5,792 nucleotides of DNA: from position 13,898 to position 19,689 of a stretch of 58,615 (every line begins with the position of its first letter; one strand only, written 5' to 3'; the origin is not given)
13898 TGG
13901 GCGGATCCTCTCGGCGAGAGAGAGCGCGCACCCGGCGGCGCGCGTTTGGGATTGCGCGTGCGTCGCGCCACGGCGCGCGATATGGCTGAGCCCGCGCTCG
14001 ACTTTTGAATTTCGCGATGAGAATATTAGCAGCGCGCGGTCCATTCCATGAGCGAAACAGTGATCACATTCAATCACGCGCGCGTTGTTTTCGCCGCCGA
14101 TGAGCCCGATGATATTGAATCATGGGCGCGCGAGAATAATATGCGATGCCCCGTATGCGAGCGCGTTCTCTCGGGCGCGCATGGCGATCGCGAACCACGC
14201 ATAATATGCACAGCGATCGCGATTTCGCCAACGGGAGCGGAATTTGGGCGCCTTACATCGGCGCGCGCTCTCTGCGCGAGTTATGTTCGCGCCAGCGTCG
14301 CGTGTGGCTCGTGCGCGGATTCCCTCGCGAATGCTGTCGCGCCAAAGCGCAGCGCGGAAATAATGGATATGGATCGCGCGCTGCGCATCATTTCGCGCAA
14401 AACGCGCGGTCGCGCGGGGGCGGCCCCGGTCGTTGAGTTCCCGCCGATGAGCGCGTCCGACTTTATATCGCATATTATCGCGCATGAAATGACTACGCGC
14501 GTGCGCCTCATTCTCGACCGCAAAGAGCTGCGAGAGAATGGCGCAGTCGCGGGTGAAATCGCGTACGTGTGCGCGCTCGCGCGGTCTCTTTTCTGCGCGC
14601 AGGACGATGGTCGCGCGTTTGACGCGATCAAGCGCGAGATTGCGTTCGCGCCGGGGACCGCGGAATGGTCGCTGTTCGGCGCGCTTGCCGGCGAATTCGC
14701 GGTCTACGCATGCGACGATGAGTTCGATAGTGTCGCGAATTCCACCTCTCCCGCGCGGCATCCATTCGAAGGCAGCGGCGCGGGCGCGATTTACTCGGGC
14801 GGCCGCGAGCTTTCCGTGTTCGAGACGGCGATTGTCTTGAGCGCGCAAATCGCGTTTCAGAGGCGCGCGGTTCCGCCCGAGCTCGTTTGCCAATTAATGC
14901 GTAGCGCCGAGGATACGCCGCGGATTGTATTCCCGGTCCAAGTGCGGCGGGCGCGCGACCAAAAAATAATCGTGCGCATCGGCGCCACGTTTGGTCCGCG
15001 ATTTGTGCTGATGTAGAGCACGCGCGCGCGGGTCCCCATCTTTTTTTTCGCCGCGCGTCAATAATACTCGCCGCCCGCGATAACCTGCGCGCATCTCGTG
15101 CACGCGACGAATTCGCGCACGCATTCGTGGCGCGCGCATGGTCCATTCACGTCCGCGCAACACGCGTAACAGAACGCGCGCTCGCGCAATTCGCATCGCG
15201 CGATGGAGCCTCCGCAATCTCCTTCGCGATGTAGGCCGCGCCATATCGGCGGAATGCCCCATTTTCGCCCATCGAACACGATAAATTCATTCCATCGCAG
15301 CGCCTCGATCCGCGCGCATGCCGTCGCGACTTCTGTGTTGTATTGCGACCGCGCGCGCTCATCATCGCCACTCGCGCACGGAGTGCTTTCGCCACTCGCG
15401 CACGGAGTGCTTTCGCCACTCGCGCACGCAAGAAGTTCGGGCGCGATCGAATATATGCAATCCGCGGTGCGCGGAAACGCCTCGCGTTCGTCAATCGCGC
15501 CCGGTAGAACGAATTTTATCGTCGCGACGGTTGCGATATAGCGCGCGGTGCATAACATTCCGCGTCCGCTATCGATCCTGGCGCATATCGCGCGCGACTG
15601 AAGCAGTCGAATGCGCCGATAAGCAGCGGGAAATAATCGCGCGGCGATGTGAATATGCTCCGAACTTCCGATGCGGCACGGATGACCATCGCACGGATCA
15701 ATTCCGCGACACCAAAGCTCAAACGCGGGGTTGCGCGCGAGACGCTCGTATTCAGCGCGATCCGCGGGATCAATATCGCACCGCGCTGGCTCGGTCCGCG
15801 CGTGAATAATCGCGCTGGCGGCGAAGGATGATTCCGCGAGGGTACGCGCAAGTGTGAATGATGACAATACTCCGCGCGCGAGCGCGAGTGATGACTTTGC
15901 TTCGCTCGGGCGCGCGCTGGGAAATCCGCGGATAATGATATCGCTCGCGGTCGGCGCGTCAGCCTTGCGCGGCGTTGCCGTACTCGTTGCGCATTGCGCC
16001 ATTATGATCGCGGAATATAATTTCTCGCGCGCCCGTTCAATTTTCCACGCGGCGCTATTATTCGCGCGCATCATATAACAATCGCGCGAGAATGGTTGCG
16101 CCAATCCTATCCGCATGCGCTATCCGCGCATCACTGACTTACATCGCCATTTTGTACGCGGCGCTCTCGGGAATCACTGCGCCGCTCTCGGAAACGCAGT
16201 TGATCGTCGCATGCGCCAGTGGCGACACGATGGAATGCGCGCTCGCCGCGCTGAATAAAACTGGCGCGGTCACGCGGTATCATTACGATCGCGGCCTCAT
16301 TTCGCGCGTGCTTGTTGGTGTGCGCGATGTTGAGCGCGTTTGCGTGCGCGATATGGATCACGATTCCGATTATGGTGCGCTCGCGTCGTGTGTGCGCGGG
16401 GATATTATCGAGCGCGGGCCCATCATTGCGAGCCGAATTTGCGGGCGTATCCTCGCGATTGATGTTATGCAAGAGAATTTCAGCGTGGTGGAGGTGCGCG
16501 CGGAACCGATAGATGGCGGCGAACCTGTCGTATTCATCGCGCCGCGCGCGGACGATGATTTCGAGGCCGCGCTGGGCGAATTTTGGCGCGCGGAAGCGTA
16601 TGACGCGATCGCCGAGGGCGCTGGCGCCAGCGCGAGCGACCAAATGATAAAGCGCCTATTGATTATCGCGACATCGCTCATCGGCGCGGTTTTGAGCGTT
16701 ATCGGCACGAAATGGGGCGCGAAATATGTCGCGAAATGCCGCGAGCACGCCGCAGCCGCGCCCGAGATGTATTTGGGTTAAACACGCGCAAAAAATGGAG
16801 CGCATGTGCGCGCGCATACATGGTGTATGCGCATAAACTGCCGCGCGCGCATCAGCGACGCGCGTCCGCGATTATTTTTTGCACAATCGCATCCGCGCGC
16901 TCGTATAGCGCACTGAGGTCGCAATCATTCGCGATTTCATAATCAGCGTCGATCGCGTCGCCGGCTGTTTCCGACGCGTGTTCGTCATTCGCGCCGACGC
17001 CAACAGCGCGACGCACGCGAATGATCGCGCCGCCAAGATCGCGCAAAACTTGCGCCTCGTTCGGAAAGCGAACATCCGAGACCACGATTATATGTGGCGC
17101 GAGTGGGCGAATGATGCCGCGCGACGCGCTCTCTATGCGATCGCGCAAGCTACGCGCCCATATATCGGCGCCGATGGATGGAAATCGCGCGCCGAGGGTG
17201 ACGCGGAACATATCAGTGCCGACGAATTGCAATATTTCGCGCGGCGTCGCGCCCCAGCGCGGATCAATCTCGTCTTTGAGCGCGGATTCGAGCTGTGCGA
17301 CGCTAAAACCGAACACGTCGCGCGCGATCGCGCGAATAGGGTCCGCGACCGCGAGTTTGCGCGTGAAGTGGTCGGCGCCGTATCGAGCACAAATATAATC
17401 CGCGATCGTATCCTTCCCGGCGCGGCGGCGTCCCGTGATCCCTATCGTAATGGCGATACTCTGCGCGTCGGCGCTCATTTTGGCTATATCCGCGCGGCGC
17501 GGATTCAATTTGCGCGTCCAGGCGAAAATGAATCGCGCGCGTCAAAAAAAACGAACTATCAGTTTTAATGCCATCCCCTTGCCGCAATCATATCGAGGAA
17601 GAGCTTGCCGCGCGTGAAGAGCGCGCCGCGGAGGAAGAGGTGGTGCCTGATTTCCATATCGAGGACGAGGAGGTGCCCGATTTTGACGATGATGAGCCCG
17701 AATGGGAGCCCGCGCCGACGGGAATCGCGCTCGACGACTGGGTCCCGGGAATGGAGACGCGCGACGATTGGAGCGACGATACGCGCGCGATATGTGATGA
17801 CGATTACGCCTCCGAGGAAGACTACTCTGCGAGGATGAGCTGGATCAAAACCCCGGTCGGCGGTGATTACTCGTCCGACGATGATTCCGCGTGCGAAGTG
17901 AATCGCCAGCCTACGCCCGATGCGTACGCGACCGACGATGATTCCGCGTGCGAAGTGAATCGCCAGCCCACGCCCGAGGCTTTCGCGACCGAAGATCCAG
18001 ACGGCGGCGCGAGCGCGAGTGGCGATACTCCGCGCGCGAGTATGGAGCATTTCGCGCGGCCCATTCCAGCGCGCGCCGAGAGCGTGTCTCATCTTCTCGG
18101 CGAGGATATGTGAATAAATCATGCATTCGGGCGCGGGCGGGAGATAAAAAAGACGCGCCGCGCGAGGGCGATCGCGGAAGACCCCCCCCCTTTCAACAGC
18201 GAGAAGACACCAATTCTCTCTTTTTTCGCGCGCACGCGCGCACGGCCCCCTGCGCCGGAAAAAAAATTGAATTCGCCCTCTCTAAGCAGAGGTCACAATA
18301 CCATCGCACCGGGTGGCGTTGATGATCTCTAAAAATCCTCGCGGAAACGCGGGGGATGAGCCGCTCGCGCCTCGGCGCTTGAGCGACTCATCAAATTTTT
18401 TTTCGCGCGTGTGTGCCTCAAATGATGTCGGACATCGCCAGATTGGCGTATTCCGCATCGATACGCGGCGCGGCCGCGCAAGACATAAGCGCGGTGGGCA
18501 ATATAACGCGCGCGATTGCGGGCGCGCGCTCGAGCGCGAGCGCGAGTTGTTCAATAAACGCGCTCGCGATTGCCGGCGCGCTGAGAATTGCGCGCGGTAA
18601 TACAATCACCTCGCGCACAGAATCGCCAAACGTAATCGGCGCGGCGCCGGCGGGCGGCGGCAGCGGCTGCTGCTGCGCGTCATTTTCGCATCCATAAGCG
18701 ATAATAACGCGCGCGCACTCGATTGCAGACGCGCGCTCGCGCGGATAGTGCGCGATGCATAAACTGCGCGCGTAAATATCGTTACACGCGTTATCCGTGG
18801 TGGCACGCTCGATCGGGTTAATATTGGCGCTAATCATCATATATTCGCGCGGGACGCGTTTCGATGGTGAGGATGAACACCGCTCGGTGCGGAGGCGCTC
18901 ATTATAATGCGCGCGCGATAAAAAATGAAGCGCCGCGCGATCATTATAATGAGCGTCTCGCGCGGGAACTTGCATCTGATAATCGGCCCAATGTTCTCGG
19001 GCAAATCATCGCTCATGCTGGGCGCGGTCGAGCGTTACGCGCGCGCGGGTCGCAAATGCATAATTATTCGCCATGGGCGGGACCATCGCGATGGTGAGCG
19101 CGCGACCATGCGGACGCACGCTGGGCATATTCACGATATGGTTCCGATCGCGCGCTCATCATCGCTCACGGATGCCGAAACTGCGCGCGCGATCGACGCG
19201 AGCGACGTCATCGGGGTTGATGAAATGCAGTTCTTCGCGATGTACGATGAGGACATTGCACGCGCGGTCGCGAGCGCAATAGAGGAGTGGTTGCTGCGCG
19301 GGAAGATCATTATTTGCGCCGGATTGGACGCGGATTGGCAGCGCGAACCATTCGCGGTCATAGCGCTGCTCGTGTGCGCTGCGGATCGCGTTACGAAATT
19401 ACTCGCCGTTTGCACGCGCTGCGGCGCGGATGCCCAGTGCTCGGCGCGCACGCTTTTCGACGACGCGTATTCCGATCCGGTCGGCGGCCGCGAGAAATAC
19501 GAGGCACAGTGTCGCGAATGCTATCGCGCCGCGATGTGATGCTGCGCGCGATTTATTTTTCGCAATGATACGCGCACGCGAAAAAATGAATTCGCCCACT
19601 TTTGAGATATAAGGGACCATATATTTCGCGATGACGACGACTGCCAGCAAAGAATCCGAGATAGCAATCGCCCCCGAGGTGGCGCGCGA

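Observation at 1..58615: Dispersed 24/30-nt in-frame repeat (core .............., peptide SD(D/G)NT(P/S)RAS[V]) embedded in a dozen or more unrelated genes, including core replication and transcription genes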

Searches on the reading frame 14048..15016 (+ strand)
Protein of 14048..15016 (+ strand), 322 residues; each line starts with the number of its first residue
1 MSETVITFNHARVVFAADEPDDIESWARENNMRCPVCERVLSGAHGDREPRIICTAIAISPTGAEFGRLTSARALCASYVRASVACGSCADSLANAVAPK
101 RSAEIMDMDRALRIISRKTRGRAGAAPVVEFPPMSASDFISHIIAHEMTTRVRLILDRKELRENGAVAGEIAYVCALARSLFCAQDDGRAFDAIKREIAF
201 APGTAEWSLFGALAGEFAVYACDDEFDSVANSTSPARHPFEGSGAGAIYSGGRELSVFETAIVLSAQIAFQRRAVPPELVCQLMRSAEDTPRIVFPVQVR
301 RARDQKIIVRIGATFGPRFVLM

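Call 25: search_protein_families(library=pfam, proteins=[window:14048-15016:+], max_evalue=0.01)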
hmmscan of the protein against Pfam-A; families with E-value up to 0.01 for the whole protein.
window:14048-15016:+ (322 aa): 1 family
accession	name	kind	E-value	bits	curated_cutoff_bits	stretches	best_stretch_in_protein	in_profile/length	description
PF24110.1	DUF7385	-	0.005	16.9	28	0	81-115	24-58/72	Family of unknown function (DUF7385)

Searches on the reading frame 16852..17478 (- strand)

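Call 53: search_protein_families(library=pfam, proteins=[window:16852-17478:-], max_evalue=0.01)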
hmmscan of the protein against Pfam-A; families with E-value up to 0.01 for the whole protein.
window:16852-17478:- (208 aa): 2 families
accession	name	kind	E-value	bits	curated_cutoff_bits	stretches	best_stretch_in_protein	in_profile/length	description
PF21448.3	DNMK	-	7.6e-15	55.6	27.1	2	80-193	131-231/232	Deoxynucleotide monophosphate kinase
PF04275.20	P-mevalo_kinase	-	0.0024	18.2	33.8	0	14-64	1-50/114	Phosphomevalonate kinase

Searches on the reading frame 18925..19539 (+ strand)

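Call 53: search_protein_families(library=pfam, proteins=[window:18925-19539:+], max_evalue=0.01)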
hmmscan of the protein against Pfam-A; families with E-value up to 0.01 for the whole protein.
window:18925-19539:+ (204 aa): 1 family
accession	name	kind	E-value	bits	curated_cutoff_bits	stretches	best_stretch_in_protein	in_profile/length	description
PF00265.24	TK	-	8.3e-43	146.7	20.6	1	14-200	1-176/176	Thymidine kinase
